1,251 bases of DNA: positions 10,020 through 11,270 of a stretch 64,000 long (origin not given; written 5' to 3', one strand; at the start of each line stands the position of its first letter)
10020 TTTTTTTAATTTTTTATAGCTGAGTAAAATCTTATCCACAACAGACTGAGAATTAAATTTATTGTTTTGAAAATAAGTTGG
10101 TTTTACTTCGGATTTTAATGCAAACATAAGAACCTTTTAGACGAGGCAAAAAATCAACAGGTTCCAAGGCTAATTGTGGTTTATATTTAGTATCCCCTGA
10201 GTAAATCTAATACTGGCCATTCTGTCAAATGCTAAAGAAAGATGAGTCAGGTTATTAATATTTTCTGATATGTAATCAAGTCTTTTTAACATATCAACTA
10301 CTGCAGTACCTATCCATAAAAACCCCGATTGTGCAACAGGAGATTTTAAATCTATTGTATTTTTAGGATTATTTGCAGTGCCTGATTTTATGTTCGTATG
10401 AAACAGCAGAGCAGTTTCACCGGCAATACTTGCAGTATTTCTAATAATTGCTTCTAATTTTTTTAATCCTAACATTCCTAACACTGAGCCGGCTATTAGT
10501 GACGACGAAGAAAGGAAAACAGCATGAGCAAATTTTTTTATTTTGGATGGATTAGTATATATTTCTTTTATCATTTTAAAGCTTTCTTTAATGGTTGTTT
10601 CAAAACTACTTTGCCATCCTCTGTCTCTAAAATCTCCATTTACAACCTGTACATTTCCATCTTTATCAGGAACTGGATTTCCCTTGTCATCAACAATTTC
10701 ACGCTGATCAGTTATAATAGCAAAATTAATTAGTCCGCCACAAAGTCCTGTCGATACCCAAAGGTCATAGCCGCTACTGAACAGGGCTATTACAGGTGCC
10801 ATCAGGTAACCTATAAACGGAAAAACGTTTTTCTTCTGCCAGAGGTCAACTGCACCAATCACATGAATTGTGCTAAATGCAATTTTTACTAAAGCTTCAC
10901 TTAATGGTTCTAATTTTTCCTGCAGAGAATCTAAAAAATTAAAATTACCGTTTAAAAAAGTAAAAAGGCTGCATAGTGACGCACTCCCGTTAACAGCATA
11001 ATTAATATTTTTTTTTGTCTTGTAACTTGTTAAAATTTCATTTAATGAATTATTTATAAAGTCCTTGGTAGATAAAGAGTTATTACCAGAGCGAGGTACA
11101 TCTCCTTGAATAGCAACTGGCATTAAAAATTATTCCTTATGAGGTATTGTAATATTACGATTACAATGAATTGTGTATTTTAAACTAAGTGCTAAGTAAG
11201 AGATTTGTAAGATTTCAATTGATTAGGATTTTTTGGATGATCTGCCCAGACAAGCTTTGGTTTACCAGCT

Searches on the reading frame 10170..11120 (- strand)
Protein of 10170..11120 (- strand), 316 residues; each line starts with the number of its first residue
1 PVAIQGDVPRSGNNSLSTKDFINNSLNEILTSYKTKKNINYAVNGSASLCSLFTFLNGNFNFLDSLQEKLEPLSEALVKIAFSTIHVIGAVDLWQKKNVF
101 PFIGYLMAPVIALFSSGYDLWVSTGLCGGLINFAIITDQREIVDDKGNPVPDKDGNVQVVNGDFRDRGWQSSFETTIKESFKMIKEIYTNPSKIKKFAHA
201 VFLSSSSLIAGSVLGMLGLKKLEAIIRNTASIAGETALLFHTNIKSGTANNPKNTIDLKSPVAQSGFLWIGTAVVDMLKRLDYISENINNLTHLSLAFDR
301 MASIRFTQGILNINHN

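Call 58: search_protein_families(library=pfam, proteins=[window:10170-11120:-], max_evalue=0.01)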
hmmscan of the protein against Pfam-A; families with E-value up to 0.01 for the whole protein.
window:10170-11120:- (316 aa): 1 family
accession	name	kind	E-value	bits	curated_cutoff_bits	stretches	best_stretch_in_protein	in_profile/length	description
PF21491.2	MIMI_R596-like_C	-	0.0049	17.2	27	0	158-190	31-63/107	Mimivirus sulfhydryl oxidase R596-like, C-terminal domain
